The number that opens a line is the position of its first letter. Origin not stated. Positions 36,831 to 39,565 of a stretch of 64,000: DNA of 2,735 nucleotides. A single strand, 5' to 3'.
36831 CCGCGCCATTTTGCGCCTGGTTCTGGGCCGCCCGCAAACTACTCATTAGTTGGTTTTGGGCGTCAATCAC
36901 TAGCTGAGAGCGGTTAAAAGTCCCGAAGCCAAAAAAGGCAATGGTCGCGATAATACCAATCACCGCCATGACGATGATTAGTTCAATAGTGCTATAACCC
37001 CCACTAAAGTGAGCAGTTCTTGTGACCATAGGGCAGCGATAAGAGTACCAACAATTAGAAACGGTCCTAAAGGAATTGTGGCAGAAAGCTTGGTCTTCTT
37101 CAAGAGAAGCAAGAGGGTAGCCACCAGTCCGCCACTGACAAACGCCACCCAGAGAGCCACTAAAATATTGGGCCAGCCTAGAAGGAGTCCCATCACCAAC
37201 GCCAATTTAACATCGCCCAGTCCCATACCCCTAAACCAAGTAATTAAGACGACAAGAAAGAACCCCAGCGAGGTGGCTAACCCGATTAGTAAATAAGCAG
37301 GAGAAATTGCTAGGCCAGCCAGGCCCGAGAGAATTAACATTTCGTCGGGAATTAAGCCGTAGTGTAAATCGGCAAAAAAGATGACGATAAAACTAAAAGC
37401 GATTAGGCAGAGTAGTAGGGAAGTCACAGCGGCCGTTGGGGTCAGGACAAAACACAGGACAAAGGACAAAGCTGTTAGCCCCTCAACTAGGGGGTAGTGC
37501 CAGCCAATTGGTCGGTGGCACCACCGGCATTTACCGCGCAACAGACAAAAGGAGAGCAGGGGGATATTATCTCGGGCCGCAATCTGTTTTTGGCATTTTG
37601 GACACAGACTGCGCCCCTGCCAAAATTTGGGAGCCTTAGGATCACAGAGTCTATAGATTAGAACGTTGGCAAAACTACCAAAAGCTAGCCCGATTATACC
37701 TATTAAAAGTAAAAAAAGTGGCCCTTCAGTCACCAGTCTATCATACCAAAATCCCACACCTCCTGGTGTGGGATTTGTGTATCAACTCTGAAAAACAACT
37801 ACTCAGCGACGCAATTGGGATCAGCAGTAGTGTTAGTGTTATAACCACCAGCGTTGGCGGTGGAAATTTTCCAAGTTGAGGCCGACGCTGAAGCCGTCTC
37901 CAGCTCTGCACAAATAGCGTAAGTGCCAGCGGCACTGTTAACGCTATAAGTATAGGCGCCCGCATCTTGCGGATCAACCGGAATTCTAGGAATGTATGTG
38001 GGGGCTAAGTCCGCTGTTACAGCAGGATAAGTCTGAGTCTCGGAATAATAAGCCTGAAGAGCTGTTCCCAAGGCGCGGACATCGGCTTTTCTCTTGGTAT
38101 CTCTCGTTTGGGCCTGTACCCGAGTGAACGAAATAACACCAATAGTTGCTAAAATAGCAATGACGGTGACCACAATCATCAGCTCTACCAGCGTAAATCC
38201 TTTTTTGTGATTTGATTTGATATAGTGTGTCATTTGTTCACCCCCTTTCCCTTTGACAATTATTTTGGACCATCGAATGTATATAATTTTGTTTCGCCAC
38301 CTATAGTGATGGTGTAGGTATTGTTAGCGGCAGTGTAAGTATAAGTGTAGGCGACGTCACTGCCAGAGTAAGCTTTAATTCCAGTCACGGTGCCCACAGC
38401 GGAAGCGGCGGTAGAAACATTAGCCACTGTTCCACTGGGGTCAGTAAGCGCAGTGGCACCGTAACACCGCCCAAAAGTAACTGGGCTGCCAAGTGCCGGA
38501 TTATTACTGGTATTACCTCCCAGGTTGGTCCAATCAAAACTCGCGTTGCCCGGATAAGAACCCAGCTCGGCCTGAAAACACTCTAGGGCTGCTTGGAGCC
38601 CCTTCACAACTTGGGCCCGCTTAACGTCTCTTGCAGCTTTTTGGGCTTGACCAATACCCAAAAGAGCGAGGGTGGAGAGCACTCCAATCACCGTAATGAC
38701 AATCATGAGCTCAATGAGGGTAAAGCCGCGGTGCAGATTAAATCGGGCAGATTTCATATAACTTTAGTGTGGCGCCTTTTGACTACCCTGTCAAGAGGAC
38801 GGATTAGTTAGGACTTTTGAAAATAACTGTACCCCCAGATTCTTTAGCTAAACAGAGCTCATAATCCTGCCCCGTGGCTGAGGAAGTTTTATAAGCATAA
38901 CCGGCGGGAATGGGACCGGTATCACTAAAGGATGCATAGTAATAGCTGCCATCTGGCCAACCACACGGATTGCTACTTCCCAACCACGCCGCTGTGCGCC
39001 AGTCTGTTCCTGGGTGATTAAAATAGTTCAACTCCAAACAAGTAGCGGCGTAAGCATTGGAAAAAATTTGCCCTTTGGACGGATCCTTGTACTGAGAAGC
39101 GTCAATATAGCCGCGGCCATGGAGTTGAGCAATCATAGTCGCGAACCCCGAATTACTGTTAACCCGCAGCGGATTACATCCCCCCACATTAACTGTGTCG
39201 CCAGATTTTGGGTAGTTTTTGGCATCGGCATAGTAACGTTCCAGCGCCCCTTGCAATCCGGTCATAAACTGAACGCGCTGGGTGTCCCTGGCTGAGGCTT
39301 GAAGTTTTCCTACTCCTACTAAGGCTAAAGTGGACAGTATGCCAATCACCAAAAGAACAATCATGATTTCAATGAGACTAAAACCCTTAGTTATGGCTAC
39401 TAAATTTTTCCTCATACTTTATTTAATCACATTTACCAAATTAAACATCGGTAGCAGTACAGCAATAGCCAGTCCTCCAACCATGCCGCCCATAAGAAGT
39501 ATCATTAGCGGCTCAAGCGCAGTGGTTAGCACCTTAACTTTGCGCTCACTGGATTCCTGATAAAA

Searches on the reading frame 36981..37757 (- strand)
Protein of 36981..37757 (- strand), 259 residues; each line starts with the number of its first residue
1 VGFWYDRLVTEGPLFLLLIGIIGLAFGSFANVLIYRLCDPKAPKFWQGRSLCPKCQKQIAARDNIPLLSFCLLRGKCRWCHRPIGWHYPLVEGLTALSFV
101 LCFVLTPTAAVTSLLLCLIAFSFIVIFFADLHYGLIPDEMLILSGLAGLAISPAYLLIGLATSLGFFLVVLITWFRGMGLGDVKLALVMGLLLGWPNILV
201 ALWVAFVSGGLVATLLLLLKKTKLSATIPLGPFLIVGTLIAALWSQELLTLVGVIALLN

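Call 81: search_protein_families(library=pfam, proteins=[window:36981-37757:-], max_evalue=0.01)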
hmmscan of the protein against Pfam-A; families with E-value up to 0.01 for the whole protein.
window:36981-37757:- (259 aa): 2 families
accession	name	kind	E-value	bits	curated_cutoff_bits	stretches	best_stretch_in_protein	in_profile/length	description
PF06750.18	A24_N_bact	-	1.2e-28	99.4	23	1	21-104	1-82/84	Bacterial Peptidase A24 N-terminal domain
PF01478.23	Peptidase_A24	-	1.5e-10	41.9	26.5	1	118-213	2-103/104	Type IV leader peptidase family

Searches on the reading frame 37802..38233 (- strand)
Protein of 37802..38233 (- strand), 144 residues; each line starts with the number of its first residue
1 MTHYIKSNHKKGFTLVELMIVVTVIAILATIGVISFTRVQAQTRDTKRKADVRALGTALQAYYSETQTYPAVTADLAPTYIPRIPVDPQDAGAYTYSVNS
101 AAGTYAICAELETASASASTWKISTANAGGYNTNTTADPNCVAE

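Call 81: search_protein_families(library=pfam, proteins=[window:37802-38233:-], max_evalue=0.01)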
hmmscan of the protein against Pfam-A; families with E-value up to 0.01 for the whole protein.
window:37802-38233:- (144 aa): 2 families
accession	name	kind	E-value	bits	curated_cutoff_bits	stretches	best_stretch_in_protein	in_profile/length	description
PF07963.17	N_methyl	-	7e-09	35.3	21.2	1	8-31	2-25/27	Prokaryotic N-terminal methylation motif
PF08334.16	T2SSG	-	0.002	18.6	21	0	40-76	6-42/108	Type II secretion system (T2SS), protein G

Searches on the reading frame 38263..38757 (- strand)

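Call 81: search_protein_families(library=pfam, proteins=[window:38263-38757:-], max_evalue=0.01)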
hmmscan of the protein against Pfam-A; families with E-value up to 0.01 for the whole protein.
window:38263-38757:- (165 aa): 1 family
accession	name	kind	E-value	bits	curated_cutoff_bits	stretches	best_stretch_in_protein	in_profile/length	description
PF07963.17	N_methyl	-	3.4e-08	33.2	21.2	1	9-32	4-27/27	Prokaryotic N-terminal methylation motif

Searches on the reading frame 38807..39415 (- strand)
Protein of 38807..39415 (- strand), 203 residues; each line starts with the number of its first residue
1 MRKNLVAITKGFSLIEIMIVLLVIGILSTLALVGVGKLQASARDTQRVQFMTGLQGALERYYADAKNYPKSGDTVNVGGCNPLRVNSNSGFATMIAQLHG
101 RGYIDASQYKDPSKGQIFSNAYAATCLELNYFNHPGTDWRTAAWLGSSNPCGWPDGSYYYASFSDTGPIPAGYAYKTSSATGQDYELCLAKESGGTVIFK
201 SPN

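Call 81: search_protein_families(library=pfam, proteins=[window:38807-39415:-], max_evalue=0.01)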
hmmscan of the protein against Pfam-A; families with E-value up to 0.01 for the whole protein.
window:38807-39415:- (203 aa): 1 family
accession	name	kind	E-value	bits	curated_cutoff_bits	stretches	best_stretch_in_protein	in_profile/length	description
PF07963.17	N_methyl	-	3.6e-05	23.6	21.2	1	10-32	5-27/27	Prokaryotic N-terminal methylation motif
